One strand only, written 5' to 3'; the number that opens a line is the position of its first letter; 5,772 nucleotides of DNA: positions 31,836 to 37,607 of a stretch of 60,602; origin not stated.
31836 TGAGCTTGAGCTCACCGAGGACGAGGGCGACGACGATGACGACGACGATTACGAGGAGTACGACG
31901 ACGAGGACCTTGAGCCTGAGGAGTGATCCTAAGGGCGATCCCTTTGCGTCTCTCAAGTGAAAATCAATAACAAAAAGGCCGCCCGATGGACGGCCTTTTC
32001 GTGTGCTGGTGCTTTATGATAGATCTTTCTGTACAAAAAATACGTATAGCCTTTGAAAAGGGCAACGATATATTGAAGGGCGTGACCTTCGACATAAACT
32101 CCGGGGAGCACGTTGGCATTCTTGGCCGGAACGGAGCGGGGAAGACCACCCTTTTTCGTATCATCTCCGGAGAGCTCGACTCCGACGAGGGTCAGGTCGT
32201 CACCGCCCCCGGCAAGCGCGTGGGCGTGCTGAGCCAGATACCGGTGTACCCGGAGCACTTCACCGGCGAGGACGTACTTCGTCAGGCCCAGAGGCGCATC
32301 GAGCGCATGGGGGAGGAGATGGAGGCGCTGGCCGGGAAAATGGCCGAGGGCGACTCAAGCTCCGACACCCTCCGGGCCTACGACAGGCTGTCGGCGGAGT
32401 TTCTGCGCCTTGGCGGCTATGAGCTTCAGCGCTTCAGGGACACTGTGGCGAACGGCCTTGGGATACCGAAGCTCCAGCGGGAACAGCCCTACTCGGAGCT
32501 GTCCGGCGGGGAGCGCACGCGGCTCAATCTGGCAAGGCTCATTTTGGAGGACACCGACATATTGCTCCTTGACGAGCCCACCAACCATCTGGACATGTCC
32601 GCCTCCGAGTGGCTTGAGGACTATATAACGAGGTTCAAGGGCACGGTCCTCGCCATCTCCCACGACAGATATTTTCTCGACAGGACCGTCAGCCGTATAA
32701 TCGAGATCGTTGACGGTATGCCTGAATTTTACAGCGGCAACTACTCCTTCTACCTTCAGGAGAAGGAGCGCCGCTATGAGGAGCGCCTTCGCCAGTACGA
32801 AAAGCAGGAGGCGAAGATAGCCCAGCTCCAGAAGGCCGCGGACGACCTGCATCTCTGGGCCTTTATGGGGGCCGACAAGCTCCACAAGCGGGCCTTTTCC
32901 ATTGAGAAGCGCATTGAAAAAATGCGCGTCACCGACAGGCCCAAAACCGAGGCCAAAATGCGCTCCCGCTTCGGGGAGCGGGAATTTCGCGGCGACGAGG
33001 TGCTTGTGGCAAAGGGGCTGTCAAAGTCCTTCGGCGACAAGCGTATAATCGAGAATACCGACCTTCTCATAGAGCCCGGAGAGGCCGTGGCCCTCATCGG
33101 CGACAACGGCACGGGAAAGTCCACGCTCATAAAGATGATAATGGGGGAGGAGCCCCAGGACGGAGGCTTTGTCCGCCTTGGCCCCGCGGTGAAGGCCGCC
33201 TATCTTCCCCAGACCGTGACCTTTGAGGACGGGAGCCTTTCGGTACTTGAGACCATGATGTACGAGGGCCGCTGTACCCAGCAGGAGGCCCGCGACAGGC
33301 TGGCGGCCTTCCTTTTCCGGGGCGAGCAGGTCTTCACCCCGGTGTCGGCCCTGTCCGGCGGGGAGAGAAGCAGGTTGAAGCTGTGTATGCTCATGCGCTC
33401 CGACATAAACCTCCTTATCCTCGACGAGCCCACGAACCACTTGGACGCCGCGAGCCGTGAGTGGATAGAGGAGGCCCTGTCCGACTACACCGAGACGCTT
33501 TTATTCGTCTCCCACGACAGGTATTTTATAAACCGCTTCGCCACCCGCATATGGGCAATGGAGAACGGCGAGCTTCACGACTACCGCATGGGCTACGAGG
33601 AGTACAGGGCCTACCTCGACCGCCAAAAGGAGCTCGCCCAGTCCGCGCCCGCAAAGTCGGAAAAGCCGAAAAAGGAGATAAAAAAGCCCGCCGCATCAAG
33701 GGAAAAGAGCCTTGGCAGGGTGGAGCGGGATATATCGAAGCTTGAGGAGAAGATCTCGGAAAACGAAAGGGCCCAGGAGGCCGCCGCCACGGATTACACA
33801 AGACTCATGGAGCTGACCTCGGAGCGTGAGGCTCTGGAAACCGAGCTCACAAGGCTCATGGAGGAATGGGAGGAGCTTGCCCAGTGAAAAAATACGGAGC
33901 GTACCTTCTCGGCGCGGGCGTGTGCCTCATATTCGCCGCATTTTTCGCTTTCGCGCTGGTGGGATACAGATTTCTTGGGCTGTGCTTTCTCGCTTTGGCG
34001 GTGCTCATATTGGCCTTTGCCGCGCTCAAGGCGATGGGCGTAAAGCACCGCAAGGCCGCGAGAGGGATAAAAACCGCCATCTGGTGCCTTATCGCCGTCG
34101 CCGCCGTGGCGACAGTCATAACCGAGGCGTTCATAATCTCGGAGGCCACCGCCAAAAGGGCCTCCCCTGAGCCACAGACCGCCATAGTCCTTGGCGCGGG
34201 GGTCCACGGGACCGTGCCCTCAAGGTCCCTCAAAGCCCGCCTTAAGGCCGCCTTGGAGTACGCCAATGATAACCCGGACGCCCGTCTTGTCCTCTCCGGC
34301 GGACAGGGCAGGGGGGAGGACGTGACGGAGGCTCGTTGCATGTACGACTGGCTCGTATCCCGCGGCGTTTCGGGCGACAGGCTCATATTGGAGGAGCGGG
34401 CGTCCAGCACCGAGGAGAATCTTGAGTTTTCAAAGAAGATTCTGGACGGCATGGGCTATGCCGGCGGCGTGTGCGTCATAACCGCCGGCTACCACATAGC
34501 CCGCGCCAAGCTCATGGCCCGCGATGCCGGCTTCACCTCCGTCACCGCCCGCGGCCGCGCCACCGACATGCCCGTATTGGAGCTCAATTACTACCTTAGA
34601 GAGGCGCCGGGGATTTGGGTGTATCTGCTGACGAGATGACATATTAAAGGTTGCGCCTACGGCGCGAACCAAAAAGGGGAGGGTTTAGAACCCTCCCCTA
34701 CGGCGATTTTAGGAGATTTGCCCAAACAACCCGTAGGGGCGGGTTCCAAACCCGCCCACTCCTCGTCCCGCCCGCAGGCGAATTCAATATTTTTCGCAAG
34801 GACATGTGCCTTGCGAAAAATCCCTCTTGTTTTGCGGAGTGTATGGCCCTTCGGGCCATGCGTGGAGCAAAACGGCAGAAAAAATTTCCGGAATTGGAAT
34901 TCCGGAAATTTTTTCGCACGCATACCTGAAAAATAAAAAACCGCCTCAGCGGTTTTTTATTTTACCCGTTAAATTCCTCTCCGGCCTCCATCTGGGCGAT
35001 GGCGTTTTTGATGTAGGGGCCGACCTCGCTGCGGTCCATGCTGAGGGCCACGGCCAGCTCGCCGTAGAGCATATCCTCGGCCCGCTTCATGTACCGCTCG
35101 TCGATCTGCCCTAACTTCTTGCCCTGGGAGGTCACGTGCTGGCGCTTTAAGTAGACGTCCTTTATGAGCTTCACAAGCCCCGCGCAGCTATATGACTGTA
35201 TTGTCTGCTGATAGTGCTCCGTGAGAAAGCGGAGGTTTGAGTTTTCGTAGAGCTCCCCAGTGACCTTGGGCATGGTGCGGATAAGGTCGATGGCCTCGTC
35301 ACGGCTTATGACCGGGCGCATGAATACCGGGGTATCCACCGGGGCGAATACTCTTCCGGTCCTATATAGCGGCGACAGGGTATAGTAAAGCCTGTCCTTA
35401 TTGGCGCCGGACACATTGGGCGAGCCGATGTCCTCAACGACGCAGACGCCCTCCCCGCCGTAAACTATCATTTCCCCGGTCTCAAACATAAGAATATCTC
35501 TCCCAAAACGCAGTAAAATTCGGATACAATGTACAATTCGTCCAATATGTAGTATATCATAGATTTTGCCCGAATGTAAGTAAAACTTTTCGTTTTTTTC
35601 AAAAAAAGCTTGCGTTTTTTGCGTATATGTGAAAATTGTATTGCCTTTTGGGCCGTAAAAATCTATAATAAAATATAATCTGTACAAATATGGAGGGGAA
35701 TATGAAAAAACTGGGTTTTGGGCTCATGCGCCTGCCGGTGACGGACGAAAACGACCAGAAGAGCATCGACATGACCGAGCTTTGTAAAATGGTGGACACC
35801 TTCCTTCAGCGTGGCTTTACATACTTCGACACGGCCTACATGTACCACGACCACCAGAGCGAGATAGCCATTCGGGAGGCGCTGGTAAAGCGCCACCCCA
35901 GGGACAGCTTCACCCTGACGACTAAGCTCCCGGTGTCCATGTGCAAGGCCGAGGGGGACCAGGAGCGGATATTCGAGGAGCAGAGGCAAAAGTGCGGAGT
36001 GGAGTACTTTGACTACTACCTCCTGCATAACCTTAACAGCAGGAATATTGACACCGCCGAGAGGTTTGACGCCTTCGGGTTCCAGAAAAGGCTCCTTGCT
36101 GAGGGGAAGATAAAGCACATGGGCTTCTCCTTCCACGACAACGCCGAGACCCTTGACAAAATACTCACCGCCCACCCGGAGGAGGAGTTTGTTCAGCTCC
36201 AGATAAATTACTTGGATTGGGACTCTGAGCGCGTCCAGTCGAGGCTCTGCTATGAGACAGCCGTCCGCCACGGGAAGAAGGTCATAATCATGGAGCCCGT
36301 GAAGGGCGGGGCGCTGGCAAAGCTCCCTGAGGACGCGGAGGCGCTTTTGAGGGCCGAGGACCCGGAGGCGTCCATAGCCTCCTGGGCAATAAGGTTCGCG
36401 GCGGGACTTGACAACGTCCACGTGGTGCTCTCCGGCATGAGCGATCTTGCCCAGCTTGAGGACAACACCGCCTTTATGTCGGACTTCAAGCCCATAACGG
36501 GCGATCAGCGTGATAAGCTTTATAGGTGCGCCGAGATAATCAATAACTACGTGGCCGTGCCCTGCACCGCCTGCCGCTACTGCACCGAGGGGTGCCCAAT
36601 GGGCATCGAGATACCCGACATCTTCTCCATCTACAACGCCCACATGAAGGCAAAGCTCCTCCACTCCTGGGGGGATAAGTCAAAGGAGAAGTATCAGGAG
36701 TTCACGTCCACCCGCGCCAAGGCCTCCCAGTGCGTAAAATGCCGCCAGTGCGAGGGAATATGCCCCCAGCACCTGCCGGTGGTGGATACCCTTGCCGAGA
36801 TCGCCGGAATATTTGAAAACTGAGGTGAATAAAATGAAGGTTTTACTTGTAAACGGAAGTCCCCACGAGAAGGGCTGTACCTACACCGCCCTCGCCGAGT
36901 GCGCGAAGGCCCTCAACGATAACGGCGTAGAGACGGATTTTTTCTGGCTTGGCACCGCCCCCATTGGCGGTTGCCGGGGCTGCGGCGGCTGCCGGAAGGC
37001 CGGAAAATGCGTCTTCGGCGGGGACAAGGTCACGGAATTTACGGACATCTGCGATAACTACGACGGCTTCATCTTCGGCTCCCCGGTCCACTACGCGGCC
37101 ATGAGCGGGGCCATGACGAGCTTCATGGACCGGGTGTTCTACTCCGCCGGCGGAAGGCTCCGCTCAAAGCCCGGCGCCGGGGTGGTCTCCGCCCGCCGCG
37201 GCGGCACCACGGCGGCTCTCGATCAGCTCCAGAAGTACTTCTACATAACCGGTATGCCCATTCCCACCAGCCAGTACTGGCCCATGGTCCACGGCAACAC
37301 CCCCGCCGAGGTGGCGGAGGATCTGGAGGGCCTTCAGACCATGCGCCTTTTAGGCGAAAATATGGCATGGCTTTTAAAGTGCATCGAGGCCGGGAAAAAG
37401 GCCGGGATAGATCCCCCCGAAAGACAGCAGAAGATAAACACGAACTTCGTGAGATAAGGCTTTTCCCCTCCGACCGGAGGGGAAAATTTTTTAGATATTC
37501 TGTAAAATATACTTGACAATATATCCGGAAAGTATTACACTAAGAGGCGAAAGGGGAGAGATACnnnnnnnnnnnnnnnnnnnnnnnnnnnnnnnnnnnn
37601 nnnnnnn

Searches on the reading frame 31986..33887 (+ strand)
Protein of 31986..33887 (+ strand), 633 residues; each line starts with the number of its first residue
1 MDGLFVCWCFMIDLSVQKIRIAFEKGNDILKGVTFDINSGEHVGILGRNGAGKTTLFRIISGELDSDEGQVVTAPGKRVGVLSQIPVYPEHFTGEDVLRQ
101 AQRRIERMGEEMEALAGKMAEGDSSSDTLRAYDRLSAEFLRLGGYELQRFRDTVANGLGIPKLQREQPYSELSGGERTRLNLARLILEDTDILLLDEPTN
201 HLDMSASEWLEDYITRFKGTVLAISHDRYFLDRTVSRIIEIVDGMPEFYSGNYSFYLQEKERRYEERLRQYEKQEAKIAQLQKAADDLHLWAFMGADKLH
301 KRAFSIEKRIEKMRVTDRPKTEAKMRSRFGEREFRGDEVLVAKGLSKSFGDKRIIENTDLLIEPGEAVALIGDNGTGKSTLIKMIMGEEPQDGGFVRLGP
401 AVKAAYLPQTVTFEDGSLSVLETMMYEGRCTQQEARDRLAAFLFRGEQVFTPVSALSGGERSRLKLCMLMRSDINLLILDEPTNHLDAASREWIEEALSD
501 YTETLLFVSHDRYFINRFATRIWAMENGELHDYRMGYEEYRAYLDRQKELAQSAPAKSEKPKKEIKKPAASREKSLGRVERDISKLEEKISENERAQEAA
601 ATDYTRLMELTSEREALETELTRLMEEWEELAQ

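Call 74: search_protein_families(library=pfam, proteins=[window:31986-33887:+], max_evalue=0.00001)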
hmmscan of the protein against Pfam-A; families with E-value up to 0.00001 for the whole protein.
window:31986-33887:+ (633 aa): 8 families
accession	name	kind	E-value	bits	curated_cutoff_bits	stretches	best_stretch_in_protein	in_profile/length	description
PF00005.33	ABC_tran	-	2.4e-50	171.1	25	2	30-200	1-137/137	ABC transporter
PF12848.13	ABC_tran_Xtn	-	8.7e-15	55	25.9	1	240-325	2-83/85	ABC transporter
PF13304.12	AAA_21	-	4.1e-14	53.8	27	0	441-515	223-303/304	AAA domain, putative AbiEii toxin, Type IV TA system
PF02463.25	SMC_N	-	3.4e-10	40.2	40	0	455-516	136-203/220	RecF/RecN/SMC N terminal domain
PF16326.10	ABC_tran_CTD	-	6.8e-10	39.5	32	1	573-632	7-68/69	ABC transporter C-terminal domain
PF13191.12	AAA_16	-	1.6e-08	35.7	32.6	0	39-141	23-122/167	AAA ATPase domain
PF13401.12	AAA_22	-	4.8e-07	30.6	27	0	367-449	7-64/130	AAA domain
PF13555.12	AAA_29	-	5.4e-07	29.7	27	0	360-382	17-39/61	P-loop containing region of AAA domain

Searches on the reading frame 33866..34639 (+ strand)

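Call 74: search_protein_families(library=pfam, proteins=[window:33866-34639:+], max_evalue=0.00001)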
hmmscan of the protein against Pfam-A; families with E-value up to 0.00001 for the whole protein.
window:33866-34639:+ (257 aa): 1 family
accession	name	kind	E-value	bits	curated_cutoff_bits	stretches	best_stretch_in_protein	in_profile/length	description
PF02698.23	DUF218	-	2.6e-27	95.8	27.6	1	105-246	2-130/133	DUF218 domain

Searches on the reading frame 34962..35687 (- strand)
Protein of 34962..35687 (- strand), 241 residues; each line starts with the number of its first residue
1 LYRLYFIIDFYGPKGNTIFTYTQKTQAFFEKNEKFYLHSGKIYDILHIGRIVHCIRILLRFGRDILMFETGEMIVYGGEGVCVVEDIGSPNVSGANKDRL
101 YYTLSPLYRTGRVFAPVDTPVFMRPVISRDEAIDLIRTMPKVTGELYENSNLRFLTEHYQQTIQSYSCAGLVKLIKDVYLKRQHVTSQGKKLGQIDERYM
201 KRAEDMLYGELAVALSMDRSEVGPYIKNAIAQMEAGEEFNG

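Call 74: search_protein_families(library=pfam, proteins=[window:34962-35687:-], max_evalue=0.00001)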
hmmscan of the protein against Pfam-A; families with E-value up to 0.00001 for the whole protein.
window:34962-35687:- (241 aa): 1 family
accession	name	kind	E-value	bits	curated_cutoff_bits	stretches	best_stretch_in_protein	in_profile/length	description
PF02559.22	CarD_TRCF_RID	-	5.1e-08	33.3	23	1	68-126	1-56/57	CarD-like/TRCF RID domain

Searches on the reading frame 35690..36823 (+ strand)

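Call 74: search_protein_families(library=pfam, proteins=[window:35690-36823:+], max_evalue=0.00001)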
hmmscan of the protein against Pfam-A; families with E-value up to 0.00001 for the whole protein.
window:35690-36823:+ (377 aa): 4 families
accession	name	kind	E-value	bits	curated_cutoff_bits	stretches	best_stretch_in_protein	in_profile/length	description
PF00248.27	Aldo_ket_red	-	3.3e-43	148.3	24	1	7-273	1-282/291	Aldo/keto reductase family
PF13187.11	Fer4_9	-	1.5e-08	35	27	1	292-361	2-50/52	4Fe-4S dicluster domain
PF13534.11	Fer4_17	-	2e-08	35.1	22.2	1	292-362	2-60/61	4Fe-4S dicluster domain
PF13183.11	Fer4_8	-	2.5e-07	31.6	27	1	291-361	4-67/68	4Fe-4S dicluster domain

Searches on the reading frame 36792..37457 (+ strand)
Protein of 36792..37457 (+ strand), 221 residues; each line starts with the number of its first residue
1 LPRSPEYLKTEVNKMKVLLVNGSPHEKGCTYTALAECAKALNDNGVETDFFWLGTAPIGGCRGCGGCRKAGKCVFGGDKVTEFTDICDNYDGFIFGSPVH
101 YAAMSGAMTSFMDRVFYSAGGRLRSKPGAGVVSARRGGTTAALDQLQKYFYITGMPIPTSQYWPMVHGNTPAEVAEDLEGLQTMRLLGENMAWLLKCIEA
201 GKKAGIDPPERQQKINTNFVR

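Call 74: search_protein_families(library=pfam, proteins=[window:36792-37457:+], max_evalue=0.00001)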
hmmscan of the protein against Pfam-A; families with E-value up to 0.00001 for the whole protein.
window:36792-37457:+ (221 aa): 1 family
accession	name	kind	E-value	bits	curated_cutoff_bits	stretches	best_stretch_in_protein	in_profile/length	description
PF03358.20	FMN_red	-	1.7e-28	99.6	24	1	15-167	1-149/152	NADPH-dependent FMN reductase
